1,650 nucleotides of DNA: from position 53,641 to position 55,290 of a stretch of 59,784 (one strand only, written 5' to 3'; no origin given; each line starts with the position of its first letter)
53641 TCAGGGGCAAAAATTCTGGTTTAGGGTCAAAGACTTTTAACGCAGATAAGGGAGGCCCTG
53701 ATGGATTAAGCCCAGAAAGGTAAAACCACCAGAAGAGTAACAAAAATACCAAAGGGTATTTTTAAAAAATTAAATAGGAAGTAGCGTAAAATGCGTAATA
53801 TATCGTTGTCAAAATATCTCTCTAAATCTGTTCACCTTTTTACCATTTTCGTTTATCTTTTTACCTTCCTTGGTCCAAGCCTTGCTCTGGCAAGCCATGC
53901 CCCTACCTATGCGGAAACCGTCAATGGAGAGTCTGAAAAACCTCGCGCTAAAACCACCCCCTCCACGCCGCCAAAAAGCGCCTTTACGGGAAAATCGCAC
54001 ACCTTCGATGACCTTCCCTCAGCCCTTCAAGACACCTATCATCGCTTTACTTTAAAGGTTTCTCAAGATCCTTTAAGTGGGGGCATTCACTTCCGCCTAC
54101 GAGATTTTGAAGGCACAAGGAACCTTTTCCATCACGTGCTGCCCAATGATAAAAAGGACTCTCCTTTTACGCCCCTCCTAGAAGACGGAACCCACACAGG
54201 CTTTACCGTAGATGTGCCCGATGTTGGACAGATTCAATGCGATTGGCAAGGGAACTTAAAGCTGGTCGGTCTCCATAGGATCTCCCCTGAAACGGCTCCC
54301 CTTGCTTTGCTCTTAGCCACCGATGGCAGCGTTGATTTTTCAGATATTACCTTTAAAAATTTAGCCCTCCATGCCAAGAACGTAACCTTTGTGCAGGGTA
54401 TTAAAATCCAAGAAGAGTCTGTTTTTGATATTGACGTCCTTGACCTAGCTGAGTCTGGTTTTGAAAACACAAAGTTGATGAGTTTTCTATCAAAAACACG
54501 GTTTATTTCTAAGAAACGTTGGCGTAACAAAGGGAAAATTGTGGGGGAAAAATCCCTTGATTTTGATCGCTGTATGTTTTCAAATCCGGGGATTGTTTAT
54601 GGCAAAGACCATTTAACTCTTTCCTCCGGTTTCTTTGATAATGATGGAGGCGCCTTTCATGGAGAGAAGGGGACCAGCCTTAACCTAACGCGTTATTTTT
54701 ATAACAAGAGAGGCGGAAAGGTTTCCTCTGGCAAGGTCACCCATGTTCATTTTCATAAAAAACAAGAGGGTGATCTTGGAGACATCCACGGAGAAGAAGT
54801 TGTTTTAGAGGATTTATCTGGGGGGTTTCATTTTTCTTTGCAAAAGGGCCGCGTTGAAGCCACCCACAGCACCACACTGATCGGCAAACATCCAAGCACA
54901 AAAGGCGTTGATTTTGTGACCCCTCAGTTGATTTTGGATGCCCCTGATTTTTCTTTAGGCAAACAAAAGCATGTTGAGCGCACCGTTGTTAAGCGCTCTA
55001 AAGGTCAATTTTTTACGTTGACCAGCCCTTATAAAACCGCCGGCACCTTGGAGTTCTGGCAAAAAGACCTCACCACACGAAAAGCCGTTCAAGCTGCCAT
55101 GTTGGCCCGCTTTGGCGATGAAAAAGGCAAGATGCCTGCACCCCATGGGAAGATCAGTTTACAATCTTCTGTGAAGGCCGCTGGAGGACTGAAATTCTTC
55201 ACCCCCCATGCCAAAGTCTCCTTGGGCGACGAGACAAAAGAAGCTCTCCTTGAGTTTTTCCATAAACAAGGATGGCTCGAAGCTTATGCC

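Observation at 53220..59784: Giant CdiA/FhaB-like exoprotein gene next to tRNA-Ala, with no transporter gene upstream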

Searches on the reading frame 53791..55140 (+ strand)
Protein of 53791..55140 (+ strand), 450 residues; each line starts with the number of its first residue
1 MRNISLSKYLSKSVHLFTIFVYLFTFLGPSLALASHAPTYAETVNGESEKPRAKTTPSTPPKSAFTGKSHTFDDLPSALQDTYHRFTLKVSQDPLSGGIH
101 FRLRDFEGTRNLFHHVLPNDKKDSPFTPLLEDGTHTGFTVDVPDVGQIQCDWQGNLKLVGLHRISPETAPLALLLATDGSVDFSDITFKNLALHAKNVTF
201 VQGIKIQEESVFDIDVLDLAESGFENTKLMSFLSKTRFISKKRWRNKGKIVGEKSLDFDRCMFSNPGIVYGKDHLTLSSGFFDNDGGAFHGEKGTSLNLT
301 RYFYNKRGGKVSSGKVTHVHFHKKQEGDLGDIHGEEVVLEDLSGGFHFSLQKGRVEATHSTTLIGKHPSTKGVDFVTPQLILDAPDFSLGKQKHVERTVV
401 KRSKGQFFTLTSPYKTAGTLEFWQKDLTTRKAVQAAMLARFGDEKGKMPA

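Call 34: predict_structure(alignment_id=A1)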
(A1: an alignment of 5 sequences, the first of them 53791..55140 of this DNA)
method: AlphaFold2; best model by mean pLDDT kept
length: 450 residues; sequences in the alignment: 5
mean_pLDDT: 54.6   pTM: 0.47
mean pLDDT of the five models: 54.6, 54.4, 52.8, 43.3, 37.9
residues with pLDDT >= 90: 13; 70-90: 93; 50-70: 131; < 50: 213
segments of 3 or more residues with pLDDT < 50: 1-6, 27-75, 77-81, 252-261, 266-268, 270-281, 283-310, 312-314, 322-327, 344-351, 366-385, 393-450
pLDDT, mean of each block of 10 residues (from residue 1): 46 63 52 33 26 27 28 45 76 73 72 68 75 83 87 89 70 87 86 84 76 68 52 61 56 46 48 41 45 38 45 51 49 60 48 60 47 34 50 46 29 26 29 39 41
secondary structure, 60 per line:
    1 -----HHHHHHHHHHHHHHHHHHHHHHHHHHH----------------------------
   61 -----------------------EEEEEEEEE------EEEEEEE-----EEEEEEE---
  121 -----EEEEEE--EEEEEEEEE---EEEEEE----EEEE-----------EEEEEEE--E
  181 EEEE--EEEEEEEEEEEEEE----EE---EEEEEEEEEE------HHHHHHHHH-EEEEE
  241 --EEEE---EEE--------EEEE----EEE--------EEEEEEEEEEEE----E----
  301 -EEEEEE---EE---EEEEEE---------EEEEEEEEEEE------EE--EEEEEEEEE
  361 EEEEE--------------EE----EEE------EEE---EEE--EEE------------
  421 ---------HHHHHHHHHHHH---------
elements in order: H6-32 E84-92 E99-105 E111-117 E126-131 E134-142 E146-151 E156-159 E171-177 E180-184 E187-200 E210-219 H226-234 E236-240 E243-246 E250-252 E261-264 E269-271 E280-291 E302-307 E316-321 E331-341 E352-365 E386-388 E395-397 E401-403 E406-408 H430-441

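Call 36: search_protein_representatives(alignment_id=A1)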
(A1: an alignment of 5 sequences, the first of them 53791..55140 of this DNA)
Query: 5 sequences, 436 profile positions. Proteins with E-value up to 0.001 (for the whole library): 58; up to 1e-10: 29; up to 1e-30: 10. The best 58 are listed.
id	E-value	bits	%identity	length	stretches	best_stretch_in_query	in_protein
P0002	2.1e-192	656.4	-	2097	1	1-436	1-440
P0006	1.1e-176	604.5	-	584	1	1-435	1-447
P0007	1.4e-95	337.3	-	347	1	1-340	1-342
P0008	4.0e-91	322.6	-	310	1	5-282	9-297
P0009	1.6e-70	254.7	-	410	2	1-163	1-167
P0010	3.0e-55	204.4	-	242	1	8-248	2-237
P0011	1.4e-49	185.7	-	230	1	6-211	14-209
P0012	3.4e-47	177.8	-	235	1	263-434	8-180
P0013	2.9e-43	164.9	-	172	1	1-159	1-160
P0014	2.4e-39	152.0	-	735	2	11-432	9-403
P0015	8.0e-22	94.2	-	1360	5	11-285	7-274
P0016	9.5e-22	94.0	-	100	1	6-109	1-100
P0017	1.5e-17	80.2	-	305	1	12-266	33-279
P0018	4.7e-17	78.5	-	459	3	11-277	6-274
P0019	1.7e-16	76.7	-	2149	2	110-278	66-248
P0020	1.9e-15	73.2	-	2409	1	12-285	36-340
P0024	3.6e-13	65.7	-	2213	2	3-282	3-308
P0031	1.6e-11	60.3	-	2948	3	11-431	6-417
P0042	3.3e-08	49.4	-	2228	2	9-287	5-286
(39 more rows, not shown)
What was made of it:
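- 54028..54465 (+): Family-defining N-terminal beta module (aa ~80-225), not recognisably a TPS domain. An exhaustive profile search found 58 proteins in 1.84 billion (call 36).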

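Call 38: fold_search(model_id=the predicted structure, library=pdb)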
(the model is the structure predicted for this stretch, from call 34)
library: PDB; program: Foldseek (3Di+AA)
matches with E <= 10: 33; with E <= 0.001: 0
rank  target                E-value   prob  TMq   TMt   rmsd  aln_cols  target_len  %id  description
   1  3sf5_D                1.2e+00  0.03  0.07  0.11  18.0       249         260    8  Crystal Structure of Helicobacter pylori Urease Accessory Protein UreF/H complex (released 2011-11-02)
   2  3sf5_B                1.9e+00  0.02  0.07  0.11  18.2       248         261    8  Crystal Structure of Helicobacter pylori Urease Accessory Protein UreF/H complex (released 2011-11-02)
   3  4i84_A                1.9e+00  0.07  0.17  0.23  14.8       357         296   12  The crystal structure of the Haemophilus influenzae HxuA secretion domain involved in the two-partner secretion pathwa (released 2013-11-13)
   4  6qvi_C                3.6e+00  0.01  0.09  0.08  14.6       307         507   10  Crystal structure of competence-associated pilin ComZ from Thermus thermophilus (released 2019-05-29)
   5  7b1d_C                3.9e+00  0.03  0.15  0.10  15.5       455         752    6  Cryo-EM of Aedes Aegypti Toll5A (released 2022-07-13)
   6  6qvi_B                4.3e+00  0.01  0.09  0.09  16.1       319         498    8  Crystal structure of competence-associated pilin ComZ from Thermus thermophilus (released 2019-05-29)
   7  9fia_B5               4.8e+00  0.14  0.07  0.20   7.9        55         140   11  SSU(body) structure derived from the SSU sample of the mitoribosome from T. gondii. (released 2024-12-11)
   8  7r81_K1               5.0e+00  0.23  0.08  0.17   6.9        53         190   11  Structure of the translating Neurospora crassa ribosome arrested by cycloheximide (released 2021-12-01)
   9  8hc1_C                5.2e+00  0.01  0.07  0.10  20.6       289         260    9  CryoEM structure of Helicobacter pylori UreFD/urease complex (released 2023-05-03)
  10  3c0u_B                5.5e+00  0.01  0.06  0.10  16.1       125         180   10  Crystal structure of E.coli yaeQ protein (released 2008-01-29)
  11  6jlq_B                6.6e+00  0.06  0.08  0.07  13.1        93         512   16  Crystal structure of human USP46-WDR48-WDR20 complex (released 2019-07-10)
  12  8ond_B                6.6e+00  0.01  0.05  0.06  18.6       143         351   10  Structure of the C-terminal domains of the Bdellovibrio bacteriovorus Bd2133 fibre (released 2023-10-25)
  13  4cw7_H                7.3e+00  0.16  0.07  0.22   3.2        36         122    6  Structure of the Fap7-Rps14 complex in complex with ATP (released 2014-05-28)
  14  2hst_MODEL_1_A        7.3e+00  0.08  0.06  0.18   6.0        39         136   15  Solution structure of the middle domain of human eukaryotic translation termination factor eRF1 (released 2007-06-26)
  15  4ug0_SO               7.3e+00  0.06  0.06  0.15   5.4        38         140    8  STRUCTURE OF THE HUMAN 80S RIBOSOME (released 2015-06-10)
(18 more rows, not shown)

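Call 39: search_protein_families(library=pfam, alignment_id=A2, max_evalue=0.001)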
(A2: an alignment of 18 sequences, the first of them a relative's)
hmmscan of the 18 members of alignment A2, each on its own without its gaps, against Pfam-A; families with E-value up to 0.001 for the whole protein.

A. member 1, P0019 (2149 aa): 1 family
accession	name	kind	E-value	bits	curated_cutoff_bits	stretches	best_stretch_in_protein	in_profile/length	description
PF13332.12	Fil_haemagg_2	-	6.7e-05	23.5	22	1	1523-1611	73-167/170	Hemagglutinin repeat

B. families by the number of members that match (of 18 scanned): 8 families
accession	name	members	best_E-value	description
PF04830.18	DUF637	7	4.6e-18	Possible hemagglutinin (DUF637)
PF14411.12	LHH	3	2.9e-23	A nuclease of the HNH/ENDO VII superfamily with conserved LHH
PF05594.20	Fil_haemagg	2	3.4e-33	Haemagglutinin repeat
PF13332.12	Fil_haemagg_2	2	6.7e-05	Hemagglutinin repeat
PF05860.19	TPS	1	2.6e-42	TPS secretion domain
PF22911.1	PRAS_NT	1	5.9e-06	Proline-rich AKT1 substrate 1, N-terminal domain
PF07877.16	DUF1661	1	0.0001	Protein of unknown function (DUF1661)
PF04829.18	PT-VENN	1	0.00046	Pre-toxin domain with VENN motif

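Call 41: find_related_loci(query=A1, collection=genome_contigs, flank=10000)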
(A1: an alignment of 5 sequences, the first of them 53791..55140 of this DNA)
Query A1 (450 aa) in genome_contigs; peptide patterns used: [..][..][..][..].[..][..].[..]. (x = any residue, [..] = any of these).
11 stretches matched a pattern; 1 encode a relative of the query (tblastn E <= 1e-3); 1 distinct loci.
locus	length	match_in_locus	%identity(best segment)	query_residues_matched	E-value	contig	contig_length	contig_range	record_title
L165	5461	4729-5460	51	6-263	6e-78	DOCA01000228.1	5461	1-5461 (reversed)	MAG TPA_asm: Holosporales bacterium isolate UBA9215 contig_79702, whole genome shotgun sequence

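Call 52: search_protein_families(library=pfam, proteins=[P0024, P0031, P0020, P0042], max_evalue=0.01)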
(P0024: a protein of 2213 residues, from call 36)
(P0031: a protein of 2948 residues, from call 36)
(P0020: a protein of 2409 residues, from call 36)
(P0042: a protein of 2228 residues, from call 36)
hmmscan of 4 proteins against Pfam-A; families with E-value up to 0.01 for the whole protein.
P0024 (2213 aa): 4 families
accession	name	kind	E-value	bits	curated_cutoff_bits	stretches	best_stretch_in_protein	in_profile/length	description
PF14411.12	LHH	-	2.9e-23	82.3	23.3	1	2135-2210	2-75/76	A nuclease of the HNH/ENDO VII superfamily with conserved LHH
PF04830.18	DUF637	-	2.5e-14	53.8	26.6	1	1694-1849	2-166/168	Possible hemagglutinin (DUF637)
PF04829.18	PT-VENN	-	0.00046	20.7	20.3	1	1906-1938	15-50/52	Pre-toxin domain with VENN motif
PF13332.12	Fil_haemagg_2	-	0.00071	20.2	22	0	1434-1503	98-167/170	Hemagglutinin repeat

P0031 (2948 aa): 1 family
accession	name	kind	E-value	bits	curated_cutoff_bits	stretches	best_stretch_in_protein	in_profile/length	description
PF14411.12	LHH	-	4.1e-23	81.8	23.3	1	2859-2943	2-75/76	A nuclease of the HNH/ENDO VII superfamily with conserved LHH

P0020 (2409 aa): 0 families

P0042 (2228 aa): 1 family
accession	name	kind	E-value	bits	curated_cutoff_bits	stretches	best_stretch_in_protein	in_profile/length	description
PF04830.18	DUF637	-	6.6e-05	23.2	26.6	1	1682-1870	1-165/168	Possible hemagglutinin (DUF637)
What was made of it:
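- P0024 has DUF637 + PT-VENN + LHH; P0031 has LHH (call 52).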

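Call 60: search_solved_structures(query=A4, max_evalue=10, show_alignments=2)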
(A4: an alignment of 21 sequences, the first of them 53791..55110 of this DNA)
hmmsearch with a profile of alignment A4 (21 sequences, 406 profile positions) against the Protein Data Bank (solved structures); distinct sequences matched with E-value up to 10: 5.
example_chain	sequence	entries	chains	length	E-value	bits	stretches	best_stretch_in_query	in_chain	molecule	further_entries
3gdn_A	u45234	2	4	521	0.23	14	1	219-316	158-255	R-oxynitrile lyase isoenzyme 1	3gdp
1ju2_A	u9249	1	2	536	0.24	13.9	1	219-316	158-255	hydroxynitrile lyase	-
7czh_A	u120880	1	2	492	0.49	12.9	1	65-153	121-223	Uly1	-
7drq_A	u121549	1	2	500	0.5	12.9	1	65-153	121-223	Uly1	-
3m99_B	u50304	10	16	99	0.67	12.5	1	122-177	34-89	SAGA-associated factor 11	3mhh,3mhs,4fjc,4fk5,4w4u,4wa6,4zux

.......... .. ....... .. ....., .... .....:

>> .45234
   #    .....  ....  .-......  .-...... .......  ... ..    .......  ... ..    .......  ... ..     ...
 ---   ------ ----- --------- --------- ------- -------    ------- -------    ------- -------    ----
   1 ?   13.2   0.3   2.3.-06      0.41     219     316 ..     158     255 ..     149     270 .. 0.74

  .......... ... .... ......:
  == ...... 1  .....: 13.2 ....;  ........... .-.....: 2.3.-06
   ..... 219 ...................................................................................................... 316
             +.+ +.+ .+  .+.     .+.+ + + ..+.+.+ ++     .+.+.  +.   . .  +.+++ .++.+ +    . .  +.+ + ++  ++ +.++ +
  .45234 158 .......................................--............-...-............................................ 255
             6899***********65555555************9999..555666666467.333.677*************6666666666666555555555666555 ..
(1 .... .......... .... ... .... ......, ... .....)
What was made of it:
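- On TpsA/CdiA exoproteins of two-partner secretion (T5bSS): The family profile finds no TPS chain in the PDB (call 60).
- The family profile finds no TPS domain in the PDB (call 60).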

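Call 69: predict_structure(alignment_id=A4)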
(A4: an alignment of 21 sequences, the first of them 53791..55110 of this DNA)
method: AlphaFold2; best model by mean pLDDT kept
length: 440 residues; sequences in the alignment: 21
mean_pLDDT: 74.8   pTM: 0.67
mean pLDDT of the five models: 74.8, 74.5, 70.3, 69.9, 65.7
residues with pLDDT >= 90: 97; 70-90: 204; 50-70: 81; < 50: 58
segments of 3 or more residues with pLDDT < 50: 1-3, 36-72, 78-81, 221-227
pLDDT, mean of each block of 10 residues (from residue 1): 57 85 76 49 38 34 35 48 65 67 64 57 68 82 84 88 76 85 85 84 77 69 38 65 81 86 90 91 93 94 89 94 84 96 75 94 90 95 89 94 76 87 68 53
secondary structure, 60 per line:
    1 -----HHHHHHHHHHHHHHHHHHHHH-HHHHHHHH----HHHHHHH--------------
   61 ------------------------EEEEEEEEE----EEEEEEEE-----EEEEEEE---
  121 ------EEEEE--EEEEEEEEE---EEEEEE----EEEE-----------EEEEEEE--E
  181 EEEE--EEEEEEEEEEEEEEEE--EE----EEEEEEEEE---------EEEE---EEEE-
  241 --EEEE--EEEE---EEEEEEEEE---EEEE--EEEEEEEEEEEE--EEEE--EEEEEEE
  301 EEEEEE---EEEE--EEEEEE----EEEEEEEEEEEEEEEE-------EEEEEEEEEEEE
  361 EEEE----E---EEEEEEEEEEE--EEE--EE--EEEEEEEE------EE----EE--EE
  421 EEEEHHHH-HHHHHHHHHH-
elements in order: H6-26 H28-35 H40-46 E85-93 E98-105 E111-117 E127-131 E134-142 E146-151 E156-159 E171-177 E180-184 E187-202 E211-219 E229-232 E236-239 E243-246 E249-252 E256-264 E268-271 E274-285 E288-291 E294-306 E310-313 E316-321 E326-341 E349-364 E373-383 E386-388 E395-402 E419-424 H425-428 H430-439
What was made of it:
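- Checked: A Sec-type signal peptide ends in ALA|S. It can be read directly from the sequence, and AF2 models residues 6-35 as a helix (call 69). A long beta-rich region is present (calls 34, 69).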

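Call 71: fold_search(model_id=the predicted structure, library=pdb)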
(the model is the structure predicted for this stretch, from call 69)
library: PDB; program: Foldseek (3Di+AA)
matches with E <= 10: 75; with E <= 0.001: 0
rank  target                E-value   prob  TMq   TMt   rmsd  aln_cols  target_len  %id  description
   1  2odl                  7.2e-02  0.51  0.23  0.26  13.2       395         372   10  Crystal structure of the HMW1 secretion domain from Haemophilus influenzae (released 2007-08-21)
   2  8cpk_B                1.5e-01  0.21  0.20  0.21  14.3       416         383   10  Crystal structure of EtpA secretion domain from Enterotoxigenic Escherichia coli (released 2024-01-10)
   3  8cpk_A                4.3e-01  0.20  0.23  0.25  13.2       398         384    9  Crystal structure of EtpA secretion domain from Enterotoxigenic Escherichia coli (released 2024-01-10)
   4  6q0p                  5.8e-01  0.02  0.08  0.12  18.9       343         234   10  P. mirabilis hemolysin A mutant - Y134S (released 2020-08-05)
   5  8hc1_C                6.1e-01  0.05  0.08  0.13  16.4       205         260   12  CryoEM structure of Helicobacter pylori UreFD/urease complex (released 2023-05-03)
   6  4i84_A                9.4e-01  0.05  0.15  0.20  15.1       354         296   10  The crystal structure of the Haemophilus influenzae HxuA secretion domain involved in the two-partner secretion pathwa (released 2013-11-13)
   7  5awg_F                9.4e-01  0.02  0.10  0.12  19.5       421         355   10  Crystal structure of Hg-bound SufB-SufC-SufD complex from Escherichia coli (released 2015-11-11)
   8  2f9c_A                1.0e+00  0.06  0.18  0.22  14.8       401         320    8  Crystal structure of YDCK from Salmonella cholerae. NESG target SCR6 (released 2005-12-20)
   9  6n2b_B                1.1e+00  0.08  0.16  0.19  25.2       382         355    8  The Crystal Structure of Caldicellulosiruptor kristjanssonii Tapirin C-terminal domain (released 2018-12-19)
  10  6pyk                  1.3e+00  0.01  0.09  0.12  18.6       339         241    9  P. mirabilis hemolysin A mutant - F80L (released 2020-08-05)
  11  3sf5_D                1.6e+00  0.02  0.09  0.13  16.8       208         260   10  Crystal Structure of Helicobacter pylori Urease Accessory Protein UreF/H complex (released 2011-11-02)
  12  5awg_A                1.7e+00  0.02  0.12  0.13  17.8       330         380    8  Crystal structure of Hg-bound SufB-SufC-SufD complex from Escherichia coli (released 2015-11-11)
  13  9rkv_N                2.0e+00  0.06  0.22  0.18  19.2       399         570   10  Agrobacterium phage 7-7-1 tail fibers (released 2025-12-10)
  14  7sep_A                2.3e+00  0.09  0.08  0.07   8.7        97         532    9  Cryo-EM Structure of the RT component of the HIV-1 Pol Polyprotein (released 2022-07-27)
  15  7sjx_A                2.3e+00  0.09  0.08  0.06   8.7        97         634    9  Cryo-EM Structure of the PR-RT components of the HIV-1 Pol Polyprotein (released 2022-07-27)
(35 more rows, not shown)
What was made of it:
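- Five of the six best Foldseek PDB hits for the AF2 model of residues 1-440 are TPS secretion domains: HMW1 2odl (E = 0.07, probability 0.51), EtpA 8cpk (two chains), HpmA 6q0p and HxuA 4i84 (call 71).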
